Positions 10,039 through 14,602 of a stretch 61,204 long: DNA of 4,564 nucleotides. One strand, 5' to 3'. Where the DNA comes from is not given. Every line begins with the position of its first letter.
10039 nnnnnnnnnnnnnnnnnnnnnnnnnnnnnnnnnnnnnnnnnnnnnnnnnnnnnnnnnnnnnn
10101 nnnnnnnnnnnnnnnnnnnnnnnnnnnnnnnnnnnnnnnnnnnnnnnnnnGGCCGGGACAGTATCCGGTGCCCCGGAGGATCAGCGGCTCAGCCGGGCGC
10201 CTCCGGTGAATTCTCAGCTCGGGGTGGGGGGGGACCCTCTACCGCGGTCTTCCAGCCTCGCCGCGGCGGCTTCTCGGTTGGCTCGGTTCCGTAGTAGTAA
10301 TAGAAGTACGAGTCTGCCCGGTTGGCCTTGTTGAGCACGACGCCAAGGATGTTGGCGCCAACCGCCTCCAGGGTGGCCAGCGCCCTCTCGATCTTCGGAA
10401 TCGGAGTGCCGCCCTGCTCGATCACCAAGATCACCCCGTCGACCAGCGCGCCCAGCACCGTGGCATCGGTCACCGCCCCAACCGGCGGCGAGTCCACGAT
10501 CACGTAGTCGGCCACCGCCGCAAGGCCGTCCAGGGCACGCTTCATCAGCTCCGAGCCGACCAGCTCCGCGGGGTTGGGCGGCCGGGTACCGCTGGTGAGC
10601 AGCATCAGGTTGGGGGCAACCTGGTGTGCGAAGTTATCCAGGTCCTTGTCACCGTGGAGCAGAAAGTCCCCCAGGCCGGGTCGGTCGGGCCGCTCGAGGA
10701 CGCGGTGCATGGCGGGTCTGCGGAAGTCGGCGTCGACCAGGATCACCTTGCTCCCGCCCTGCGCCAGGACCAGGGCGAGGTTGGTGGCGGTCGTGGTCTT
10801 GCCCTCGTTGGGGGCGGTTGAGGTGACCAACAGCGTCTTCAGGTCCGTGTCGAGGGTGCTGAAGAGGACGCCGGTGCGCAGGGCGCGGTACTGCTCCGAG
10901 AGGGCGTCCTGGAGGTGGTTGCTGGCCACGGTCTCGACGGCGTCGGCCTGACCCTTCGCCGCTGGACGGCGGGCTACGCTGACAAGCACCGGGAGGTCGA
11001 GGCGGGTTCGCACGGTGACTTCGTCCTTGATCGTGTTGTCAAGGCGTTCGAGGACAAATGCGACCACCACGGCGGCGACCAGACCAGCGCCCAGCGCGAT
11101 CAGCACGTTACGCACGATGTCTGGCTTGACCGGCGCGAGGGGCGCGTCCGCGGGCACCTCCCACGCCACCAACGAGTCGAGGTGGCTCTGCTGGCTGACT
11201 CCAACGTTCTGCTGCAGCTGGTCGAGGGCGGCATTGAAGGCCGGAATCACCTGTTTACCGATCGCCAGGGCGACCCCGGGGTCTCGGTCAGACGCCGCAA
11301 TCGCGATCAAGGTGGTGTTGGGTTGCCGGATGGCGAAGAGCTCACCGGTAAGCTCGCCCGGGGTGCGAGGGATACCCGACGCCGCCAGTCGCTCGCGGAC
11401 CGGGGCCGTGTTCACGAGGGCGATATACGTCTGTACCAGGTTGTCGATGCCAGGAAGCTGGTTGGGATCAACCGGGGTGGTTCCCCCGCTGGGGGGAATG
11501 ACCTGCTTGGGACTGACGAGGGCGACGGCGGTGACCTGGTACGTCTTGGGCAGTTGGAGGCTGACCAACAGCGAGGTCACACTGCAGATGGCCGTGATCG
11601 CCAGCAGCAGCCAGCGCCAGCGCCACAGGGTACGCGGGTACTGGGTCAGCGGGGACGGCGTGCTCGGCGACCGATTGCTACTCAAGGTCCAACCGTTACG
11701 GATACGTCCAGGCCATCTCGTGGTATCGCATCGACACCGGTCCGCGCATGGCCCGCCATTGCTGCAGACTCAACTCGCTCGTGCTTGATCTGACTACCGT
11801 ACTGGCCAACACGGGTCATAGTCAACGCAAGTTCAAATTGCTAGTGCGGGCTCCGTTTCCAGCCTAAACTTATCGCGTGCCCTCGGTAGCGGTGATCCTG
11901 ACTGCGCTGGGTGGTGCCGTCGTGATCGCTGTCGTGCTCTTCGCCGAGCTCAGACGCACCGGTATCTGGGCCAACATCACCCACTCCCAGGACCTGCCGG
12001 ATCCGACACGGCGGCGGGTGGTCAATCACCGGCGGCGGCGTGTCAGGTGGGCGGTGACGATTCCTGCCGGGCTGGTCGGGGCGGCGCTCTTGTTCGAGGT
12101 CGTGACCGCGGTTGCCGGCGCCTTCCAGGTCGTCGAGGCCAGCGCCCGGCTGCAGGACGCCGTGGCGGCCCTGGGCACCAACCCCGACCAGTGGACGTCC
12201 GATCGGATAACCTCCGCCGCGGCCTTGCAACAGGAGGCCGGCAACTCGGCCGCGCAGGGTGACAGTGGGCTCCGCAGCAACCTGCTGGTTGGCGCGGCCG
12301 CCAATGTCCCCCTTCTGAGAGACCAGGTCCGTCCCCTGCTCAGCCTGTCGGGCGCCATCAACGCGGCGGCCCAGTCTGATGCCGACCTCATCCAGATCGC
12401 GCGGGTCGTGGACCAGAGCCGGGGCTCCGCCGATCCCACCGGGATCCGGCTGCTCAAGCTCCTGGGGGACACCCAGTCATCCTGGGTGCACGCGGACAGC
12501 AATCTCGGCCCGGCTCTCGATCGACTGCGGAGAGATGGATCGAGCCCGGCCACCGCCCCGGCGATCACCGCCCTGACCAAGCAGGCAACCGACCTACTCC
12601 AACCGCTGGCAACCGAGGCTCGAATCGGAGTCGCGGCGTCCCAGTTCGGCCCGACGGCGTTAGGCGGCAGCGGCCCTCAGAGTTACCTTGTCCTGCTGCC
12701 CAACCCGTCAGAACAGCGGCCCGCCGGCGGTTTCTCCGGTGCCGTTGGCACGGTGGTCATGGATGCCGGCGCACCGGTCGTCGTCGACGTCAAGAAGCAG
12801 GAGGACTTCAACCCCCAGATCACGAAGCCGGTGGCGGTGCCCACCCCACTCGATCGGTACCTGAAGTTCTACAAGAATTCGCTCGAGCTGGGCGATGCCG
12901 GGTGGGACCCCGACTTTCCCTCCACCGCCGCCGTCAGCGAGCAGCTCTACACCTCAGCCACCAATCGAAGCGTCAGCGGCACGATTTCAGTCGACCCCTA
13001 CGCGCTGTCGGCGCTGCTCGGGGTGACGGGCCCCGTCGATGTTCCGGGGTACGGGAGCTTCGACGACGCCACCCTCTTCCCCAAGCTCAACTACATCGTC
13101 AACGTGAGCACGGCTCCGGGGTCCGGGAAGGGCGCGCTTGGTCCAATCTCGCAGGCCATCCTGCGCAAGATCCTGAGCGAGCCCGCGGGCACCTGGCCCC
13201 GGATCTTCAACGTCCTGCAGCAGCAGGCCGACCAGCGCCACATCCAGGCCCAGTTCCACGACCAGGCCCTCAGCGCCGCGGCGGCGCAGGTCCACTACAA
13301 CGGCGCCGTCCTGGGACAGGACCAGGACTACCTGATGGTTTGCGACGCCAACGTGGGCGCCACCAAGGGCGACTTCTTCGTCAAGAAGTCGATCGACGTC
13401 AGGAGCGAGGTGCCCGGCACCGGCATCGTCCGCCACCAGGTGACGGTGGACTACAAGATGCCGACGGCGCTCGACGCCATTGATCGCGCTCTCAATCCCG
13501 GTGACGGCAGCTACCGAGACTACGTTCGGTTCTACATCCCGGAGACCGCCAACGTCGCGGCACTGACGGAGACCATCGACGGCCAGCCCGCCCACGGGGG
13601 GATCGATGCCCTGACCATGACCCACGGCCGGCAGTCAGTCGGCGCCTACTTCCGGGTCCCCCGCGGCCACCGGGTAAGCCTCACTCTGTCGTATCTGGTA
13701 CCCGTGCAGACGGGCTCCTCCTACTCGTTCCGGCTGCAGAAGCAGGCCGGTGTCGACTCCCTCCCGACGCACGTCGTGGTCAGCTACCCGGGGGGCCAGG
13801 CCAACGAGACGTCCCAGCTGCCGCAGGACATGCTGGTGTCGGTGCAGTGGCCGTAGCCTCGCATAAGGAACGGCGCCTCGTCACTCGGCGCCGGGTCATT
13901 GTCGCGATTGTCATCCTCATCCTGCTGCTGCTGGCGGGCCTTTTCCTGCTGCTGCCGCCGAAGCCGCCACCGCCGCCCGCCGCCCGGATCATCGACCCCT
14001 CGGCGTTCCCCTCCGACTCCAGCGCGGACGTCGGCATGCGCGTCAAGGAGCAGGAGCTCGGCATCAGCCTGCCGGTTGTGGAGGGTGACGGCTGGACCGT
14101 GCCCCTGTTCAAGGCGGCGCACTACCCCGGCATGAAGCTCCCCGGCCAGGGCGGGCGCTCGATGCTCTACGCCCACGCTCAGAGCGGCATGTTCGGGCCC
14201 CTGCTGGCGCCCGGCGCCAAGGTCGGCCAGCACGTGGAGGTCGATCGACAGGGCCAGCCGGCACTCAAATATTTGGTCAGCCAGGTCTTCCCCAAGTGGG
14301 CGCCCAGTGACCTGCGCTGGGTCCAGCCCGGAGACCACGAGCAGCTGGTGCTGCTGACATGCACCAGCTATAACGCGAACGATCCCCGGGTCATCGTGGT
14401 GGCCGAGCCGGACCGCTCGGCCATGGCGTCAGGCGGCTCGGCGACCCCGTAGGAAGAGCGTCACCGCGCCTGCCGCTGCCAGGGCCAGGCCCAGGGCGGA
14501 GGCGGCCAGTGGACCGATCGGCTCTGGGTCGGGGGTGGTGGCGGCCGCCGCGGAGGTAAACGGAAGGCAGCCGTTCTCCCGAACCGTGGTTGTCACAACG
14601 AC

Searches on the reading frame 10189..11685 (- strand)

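Call 93: search_protein_families(library=pfam, proteins=[window:10189-11685:-], max_evalue=0.00001)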
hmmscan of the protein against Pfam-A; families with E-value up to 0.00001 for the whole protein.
window:10189-11685:- (498 aa): 4 families
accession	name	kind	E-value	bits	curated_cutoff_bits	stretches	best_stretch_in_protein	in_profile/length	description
PF01656.29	CbiA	-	5.8e-11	42.9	25.4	1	286-458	2-87/125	CobQ/CobB/MinD/ParA nucleotide binding domain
PF10609.15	ParA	-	1.8e-09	37.8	27.1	0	285-332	6-53/246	NUBPL iron-transfer P-loop NTPase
PF13614.12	AAA_31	-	8.5e-09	36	27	1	295-424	14-149/177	AAA domain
PF02706.20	Wzz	-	3.7e-06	27.6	25.5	1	17-100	9-87/91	Chain length determinant protein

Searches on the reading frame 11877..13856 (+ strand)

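Call 94: search_protein_families(library=pfam, proteins=[window:11877-13856:+], max_evalue=0.00001)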
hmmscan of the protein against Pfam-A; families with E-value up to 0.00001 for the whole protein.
window:11877-13856:+ (659 aa): 1 family
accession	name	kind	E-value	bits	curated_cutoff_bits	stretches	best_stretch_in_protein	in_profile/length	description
PF13196.11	DUF4012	-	1.3e-28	100.8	28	1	266-397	2-132/144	Protein of unknown function (DUF4012)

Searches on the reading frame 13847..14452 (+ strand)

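Call 94: search_protein_families(library=pfam, proteins=[window:13847-14452:+], max_evalue=0.00001)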
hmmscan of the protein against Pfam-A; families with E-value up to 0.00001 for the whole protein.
window:13847-14452:+ (201 aa): 1 family
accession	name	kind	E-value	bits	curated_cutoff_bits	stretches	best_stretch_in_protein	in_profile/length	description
PF04203.18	Sortase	-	3e-15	56.5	26.6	1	70-188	5-124/125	Sortase domain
